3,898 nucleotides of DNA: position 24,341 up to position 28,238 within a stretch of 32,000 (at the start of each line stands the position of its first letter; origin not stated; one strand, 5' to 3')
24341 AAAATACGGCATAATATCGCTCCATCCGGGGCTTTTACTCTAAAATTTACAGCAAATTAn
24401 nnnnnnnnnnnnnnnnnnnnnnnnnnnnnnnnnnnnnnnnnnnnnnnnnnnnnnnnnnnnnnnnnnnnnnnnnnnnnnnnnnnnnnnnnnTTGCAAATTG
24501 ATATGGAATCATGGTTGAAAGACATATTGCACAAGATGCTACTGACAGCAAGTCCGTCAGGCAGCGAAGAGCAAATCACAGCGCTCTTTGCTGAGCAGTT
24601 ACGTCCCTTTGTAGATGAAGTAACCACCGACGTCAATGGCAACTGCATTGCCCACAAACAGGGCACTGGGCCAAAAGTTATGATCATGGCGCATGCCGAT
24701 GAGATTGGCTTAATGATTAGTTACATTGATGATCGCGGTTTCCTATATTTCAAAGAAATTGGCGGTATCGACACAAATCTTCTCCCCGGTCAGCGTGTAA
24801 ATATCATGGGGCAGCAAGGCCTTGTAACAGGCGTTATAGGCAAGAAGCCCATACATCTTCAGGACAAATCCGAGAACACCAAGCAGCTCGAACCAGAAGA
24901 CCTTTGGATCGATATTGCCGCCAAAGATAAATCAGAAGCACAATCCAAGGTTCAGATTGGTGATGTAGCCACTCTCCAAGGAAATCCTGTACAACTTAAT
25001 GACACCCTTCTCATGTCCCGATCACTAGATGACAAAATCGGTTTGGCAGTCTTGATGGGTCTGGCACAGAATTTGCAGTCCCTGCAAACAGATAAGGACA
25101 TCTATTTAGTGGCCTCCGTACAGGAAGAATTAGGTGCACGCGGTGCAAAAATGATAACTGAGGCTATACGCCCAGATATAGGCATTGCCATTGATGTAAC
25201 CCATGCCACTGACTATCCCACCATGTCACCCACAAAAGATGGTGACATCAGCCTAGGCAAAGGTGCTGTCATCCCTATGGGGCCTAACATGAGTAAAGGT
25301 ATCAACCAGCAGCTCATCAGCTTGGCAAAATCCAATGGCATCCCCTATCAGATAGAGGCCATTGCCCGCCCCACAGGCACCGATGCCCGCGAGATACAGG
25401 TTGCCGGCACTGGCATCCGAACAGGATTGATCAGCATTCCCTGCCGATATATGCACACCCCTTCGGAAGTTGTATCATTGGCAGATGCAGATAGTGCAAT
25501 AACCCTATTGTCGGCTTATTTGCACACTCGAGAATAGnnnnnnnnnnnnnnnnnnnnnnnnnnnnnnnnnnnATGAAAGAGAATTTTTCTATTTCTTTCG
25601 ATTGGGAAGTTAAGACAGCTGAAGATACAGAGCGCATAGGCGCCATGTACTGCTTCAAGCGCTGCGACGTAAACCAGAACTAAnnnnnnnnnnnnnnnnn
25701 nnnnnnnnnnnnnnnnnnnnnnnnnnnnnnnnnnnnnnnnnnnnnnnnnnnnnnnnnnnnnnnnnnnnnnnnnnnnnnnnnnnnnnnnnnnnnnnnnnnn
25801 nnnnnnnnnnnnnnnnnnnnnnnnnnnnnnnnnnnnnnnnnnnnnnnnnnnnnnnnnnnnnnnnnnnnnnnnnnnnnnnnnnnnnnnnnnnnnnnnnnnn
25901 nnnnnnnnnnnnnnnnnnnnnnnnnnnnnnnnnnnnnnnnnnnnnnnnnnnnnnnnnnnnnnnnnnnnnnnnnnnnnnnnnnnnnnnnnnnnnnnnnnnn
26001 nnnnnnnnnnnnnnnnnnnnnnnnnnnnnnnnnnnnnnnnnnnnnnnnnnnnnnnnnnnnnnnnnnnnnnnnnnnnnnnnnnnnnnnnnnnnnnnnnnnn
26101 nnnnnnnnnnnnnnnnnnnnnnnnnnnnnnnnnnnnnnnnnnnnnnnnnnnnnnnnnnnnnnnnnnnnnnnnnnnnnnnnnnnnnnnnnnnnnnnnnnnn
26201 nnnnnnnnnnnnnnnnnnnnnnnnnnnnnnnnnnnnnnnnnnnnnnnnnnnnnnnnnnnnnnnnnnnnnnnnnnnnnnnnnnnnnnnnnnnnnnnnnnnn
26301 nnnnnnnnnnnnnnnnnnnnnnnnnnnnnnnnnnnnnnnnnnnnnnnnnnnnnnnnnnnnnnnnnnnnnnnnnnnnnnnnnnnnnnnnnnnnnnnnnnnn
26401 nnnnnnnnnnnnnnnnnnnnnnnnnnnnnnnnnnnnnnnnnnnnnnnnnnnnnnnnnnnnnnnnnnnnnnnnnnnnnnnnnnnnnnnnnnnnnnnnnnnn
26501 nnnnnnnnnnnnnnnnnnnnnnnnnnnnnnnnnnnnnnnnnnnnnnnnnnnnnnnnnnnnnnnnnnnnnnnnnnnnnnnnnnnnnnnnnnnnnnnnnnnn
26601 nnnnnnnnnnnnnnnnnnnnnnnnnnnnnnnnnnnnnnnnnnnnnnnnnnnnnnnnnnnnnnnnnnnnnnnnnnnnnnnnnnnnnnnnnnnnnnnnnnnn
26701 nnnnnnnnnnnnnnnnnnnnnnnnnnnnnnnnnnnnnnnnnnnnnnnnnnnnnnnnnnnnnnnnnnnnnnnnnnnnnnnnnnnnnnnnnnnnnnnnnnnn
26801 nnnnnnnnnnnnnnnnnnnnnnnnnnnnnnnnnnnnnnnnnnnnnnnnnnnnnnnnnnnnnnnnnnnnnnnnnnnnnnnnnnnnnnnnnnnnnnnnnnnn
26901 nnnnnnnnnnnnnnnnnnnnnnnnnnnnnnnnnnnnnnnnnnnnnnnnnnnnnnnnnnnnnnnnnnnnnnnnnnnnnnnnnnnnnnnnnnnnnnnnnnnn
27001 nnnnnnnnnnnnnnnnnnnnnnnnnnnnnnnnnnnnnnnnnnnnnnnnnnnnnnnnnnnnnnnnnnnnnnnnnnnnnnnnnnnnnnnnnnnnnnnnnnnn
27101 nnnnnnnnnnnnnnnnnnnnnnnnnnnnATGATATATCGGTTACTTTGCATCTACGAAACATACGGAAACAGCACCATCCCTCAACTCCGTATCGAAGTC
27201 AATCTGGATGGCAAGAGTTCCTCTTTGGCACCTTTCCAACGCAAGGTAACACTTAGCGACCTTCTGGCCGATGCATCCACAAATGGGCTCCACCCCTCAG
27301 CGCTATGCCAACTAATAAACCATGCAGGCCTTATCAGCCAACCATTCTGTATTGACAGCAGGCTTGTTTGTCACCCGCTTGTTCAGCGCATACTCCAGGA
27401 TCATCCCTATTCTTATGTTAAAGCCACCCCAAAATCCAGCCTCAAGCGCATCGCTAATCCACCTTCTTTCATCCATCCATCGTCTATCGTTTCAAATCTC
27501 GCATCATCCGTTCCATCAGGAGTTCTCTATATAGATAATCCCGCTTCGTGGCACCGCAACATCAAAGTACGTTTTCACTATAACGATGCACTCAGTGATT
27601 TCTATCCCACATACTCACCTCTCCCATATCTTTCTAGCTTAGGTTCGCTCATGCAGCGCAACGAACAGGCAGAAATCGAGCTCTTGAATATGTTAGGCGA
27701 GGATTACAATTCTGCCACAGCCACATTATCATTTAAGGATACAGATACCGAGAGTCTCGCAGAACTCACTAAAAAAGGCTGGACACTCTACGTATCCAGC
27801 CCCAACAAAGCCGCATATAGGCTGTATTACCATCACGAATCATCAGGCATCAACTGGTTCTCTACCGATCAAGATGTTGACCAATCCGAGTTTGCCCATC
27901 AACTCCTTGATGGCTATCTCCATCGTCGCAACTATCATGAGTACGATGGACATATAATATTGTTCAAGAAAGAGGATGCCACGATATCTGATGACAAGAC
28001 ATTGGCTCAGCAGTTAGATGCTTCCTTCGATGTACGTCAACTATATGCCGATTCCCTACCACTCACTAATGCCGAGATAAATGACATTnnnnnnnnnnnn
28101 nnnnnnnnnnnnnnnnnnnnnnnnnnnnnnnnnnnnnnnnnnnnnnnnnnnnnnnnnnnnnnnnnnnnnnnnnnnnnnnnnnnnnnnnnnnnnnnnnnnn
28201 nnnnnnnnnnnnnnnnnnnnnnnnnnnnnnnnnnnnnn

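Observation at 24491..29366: RiPP-like module (36-aa Cys peptide + RRE/SPASM radical SAM) coupled to an SNF2 helicase inside a defence island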

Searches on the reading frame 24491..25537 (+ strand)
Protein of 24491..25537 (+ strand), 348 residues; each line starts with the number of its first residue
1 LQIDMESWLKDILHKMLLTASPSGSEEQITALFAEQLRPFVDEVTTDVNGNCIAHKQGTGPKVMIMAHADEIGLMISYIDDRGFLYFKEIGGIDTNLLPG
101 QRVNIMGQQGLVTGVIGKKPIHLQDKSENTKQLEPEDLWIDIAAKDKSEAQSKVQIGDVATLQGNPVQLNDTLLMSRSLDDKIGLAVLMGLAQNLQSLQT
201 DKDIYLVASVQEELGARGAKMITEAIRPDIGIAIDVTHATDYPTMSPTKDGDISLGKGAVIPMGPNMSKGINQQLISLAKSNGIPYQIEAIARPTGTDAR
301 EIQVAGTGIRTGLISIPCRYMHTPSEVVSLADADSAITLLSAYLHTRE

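Call 3: search_protein_families(library=pfam, proteins=[window:24491-25537:+], max_evalue=0.01)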
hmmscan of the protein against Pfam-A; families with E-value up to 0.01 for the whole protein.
window:24491-25537:+ (348 aa): 4 families
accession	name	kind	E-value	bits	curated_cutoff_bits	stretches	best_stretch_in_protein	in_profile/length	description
PF05343.19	Peptidase_M42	-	2.1e-95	319.6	23.2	1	50-339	1-292/292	M42 glutamyl aminopeptidase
PF01546.33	Peptidase_M20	-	6.4e-08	33.2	24.6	1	179-344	34-204/206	Peptidase family M20/M25/M40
PF02127.20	Peptidase_M18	-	6.6e-07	28.9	24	1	230-343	311-431/432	Aminopeptidase I zinc metalloprotease (M18)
PF04389.22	Peptidase_M28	-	0.0029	17.8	21.3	0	180-329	32-175/193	Peptidase family M28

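Call 4: search_protein_families(library=ncbifam, proteins=[window:24491-25537:+], max_evalue=0.01)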
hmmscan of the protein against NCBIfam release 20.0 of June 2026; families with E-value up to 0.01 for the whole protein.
window:24491-25537:+ (348 aa): 15 families
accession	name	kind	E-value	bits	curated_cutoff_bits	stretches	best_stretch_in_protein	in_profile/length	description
NF040822.1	lys_aminopep_Arch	equivalog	3.9e-73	246.5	700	1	12-344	6-335/345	lysyl aminopeptidase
NF007367.0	PRK09864.1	equivalog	9.6e-48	162.7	569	1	13-346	6-340/356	aminopeptidase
NF007421.0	PRK09961.1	equivalog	1.7e-44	152.1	412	1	23-343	16-329/345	aminopeptidase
TIGR03107.1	glu_aminopep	equivalog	3.1e-44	151.3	469.7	1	21-344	12-338/350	glutamyl aminopeptidase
TIGR03106.1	trio_M42_hydro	equivalog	2.5e-26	92.4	397.75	1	7-346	3-341/343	osmoprotectant NAGGN system M42 family peptidase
NF003367.0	PRK04443.1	equivalog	1.8e-11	44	363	1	10-72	10-72/349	[LysW]-lysine hydrolase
TIGR01900.1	dapE-gram_pos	equivalog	4.8e-06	25.7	304.2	0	157-217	64-128/351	succinyl-diaminopimelate desuccinylase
NF009555.0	PRK13004.1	equivalog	1.1e-05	24.6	321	1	9-74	17-83/399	YgeY family selenium metabolism-linked hydrolase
TIGR01902.1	dapE-lys-deAc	subfamily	3.1e-05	23.4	163.1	0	12-72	2-62/340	N-acetyl-ornithine/N-acetyl-lysine deacetylase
NF006403.0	PRK08652.1-1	equivalog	3.1e-05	23.2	427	0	139-237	52-149/354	acetylornithine deacetylase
TIGR01883.1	PepT-like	hypoth_equivalog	0.00027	20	274.25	0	179-236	99-158/361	peptidase T-like protein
NF007568.0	PRK10199.1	equivalog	0.0028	17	298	0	177-222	139-185/346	aminopeptidase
NF002759.0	PRK02813.1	equivalog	0.0032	16.4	356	1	220-345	296-428/430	M18 family aminopeptidase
NF006399.0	PRK08651.1-2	equivalog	0.0043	16.1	381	0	178-237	106-167/405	succinyl-diaminopimelate desuccinylase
NF009920.0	PRK13381.1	subfamily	0.0047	15.8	293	1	179-236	143-202/412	peptidase T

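Call 5: search_protein_families(library=padloc, proteins=[window:24491-25537:+], max_evalue=0.01)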
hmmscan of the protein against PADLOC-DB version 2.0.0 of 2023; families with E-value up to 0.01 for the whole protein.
window:24491-25537:+ (348 aa): 0 families

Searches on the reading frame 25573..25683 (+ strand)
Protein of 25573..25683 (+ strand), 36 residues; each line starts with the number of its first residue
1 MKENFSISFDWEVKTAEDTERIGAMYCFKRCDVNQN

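Call 3: search_protein_families(library=pfam, proteins=[window:25573-25683:+], max_evalue=0.01)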
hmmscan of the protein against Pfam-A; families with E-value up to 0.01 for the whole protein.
window:25573-25683:+ (36 aa): 1 family
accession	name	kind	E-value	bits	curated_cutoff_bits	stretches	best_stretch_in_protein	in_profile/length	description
PF20576.3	HEWD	-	0.0087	16.2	27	1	10-34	28-52/61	HEWD domain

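Call 4: search_protein_families(library=ncbifam, proteins=[window:25573-25683:+], max_evalue=0.01)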
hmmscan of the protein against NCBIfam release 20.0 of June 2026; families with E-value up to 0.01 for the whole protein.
window:25573-25683:+ (36 aa): 0 families

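Call 5: search_protein_families(library=padloc, proteins=[window:25573-25683:+], max_evalue=0.01)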
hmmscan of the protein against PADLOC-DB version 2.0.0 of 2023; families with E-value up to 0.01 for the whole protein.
window:25573-25683:+ (36 aa): 0 families

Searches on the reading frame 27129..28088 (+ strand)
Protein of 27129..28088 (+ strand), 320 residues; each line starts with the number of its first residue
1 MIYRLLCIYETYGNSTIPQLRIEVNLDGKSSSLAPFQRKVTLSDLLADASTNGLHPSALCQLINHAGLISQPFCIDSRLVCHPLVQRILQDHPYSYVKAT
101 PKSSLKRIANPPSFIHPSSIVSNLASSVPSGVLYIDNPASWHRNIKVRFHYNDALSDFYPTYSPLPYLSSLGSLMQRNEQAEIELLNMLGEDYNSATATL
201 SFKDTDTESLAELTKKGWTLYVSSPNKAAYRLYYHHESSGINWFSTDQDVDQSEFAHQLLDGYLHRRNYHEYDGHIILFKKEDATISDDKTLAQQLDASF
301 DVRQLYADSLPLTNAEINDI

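Call 60: search_protein_families(library=pfam, proteins=[window:27129-28088:+], max_evalue=5)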
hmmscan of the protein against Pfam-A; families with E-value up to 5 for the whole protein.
window:27129-28088:+ (320 aa): 0 families

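Call 78: search_protein_representatives(protein=window:27129-28088:+)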
Query: 320 residues. Proteins with E-value up to 0.001 (for the whole library): 36; up to 1e-10: 22; up to 1e-30: 16. The best 36 are listed.
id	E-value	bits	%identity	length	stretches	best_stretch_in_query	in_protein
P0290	2.5e-114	397.9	80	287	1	1-233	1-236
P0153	1.1e-90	320.2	55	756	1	1-317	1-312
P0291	3.8e-89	315.2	100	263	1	175-320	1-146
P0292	9.5e-45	169.4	37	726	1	32-316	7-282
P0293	1.0e-43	166.1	35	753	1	3-318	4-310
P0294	1.9e-41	158.6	33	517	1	1-318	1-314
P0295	2.2e-41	158.4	35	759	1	2-320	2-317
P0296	3.4e-41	157.8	31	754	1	3-316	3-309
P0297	7.8e-39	150.0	33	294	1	1-285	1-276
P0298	1.4e-38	149.1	31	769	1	1-317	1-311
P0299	2.2e-38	148.5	34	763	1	1-296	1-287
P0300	3.2e-38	148.0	34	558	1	18-284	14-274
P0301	1.5e-37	145.8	37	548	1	1-307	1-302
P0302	1.8e-34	135.7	33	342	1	1-269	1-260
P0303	1.1e-32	129.8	33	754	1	3-309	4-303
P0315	6.4e-08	48.5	25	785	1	8-286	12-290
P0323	1.2e-04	37.8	25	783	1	16-310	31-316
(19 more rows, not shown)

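Call 86: find_encoding_contigs(protein=P0315, flank=9000, max_places=3)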
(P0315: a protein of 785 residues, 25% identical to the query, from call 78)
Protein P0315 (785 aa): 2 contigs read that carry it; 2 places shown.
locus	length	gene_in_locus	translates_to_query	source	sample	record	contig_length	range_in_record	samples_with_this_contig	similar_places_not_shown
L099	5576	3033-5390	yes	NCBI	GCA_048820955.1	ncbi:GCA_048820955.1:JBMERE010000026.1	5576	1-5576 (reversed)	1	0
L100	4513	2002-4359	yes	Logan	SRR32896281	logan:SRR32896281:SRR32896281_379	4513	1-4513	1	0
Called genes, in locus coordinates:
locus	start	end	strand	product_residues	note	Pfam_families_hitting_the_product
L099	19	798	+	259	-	PF01209:Ubie_methyltran, PF05175:MTS (weak), PF13489:Methyltransf_23, PF13847:Methyltransf_31, PF08241:Methyltransf_11, PF08242:Methyltransf_12, PF13649:Methyltransf_25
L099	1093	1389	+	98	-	PF00856:SET (weak)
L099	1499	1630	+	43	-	-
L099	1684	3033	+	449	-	PF04055:Radical_SAM, PF13353:Fer4_12 (weak)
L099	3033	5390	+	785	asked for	PF00176:SNF2-rel_dom, PF00270:DEAD (weak), PF04851:ResIII, PF00271:Helicase_C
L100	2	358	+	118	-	?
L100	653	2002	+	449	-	PF04055:Radical_SAM, PF13353:Fer4_12 (weak)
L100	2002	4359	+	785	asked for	PF00176:SNF2-rel_dom, PF00270:DEAD (weak), PF04851:ResIII, PF00271:Helicase_C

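Call 87: find_encoding_contigs(protein=P0323, flank=9000, max_places=3)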
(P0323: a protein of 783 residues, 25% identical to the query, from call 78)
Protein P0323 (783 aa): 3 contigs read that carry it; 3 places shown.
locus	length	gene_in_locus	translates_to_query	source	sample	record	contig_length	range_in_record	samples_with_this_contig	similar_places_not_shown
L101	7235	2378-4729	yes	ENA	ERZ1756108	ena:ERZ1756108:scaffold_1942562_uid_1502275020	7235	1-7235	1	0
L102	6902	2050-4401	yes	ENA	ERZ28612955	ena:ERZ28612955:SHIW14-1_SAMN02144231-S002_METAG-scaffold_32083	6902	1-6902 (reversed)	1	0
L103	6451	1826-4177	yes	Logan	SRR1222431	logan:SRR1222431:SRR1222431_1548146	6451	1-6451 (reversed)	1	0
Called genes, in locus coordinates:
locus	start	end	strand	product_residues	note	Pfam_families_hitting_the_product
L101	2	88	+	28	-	?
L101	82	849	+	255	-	-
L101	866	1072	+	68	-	-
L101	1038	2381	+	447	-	PF13353:Fer4_12, PF04055:Radical_SAM, PF13186:SPASM (faint)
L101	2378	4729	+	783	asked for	PF00176:SNF2-rel_dom, PF04851:ResIII, PF00271:Helicase_C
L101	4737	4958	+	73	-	-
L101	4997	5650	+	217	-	PF01564:Spermine_synth (weak)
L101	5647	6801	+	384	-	-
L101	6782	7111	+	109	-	-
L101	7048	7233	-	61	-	?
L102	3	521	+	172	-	?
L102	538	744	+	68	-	-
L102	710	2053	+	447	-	PF13353:Fer4_12, PF04055:Radical_SAM, PF13186:SPASM (faint)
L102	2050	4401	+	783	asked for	PF00176:SNF2-rel_dom, PF04851:ResIII, PF00271:Helicase_C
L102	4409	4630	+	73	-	-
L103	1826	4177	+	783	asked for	PF00176:SNF2-rel_dom, PF04851:ResIII, PF00271:Helicase_C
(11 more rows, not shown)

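Call 91: search_protein_families(library=padloc, proteins=[L101:82-849:+, L101:4997-5650:+, L101:5647-6801:+, L099:1093-1389:+], max_evalue=0.001)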
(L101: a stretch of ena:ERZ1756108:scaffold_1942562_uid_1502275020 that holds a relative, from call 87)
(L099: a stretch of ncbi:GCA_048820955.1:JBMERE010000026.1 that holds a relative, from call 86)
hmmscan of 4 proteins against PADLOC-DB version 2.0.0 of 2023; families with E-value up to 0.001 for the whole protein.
L101:82-849:+ (255 aa): 0 families

L101:4997-5650:+ (217 aa): 1 family
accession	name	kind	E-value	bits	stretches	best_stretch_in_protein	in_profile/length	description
PDLC04134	mad2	-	1.1e-13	48.8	1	60-188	283-404/492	mads_2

L101:5647-6801:+ (384 aa): 2 families
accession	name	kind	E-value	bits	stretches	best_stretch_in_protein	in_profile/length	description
PDLC04993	PDC-S31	-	5.8e-32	108.9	1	137-375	13-233/245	-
PDLC04994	PDC-S31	-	1.8e-06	25.6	0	293-362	181-247/273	-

L099:1093-1389:+ (98 aa): 0 families
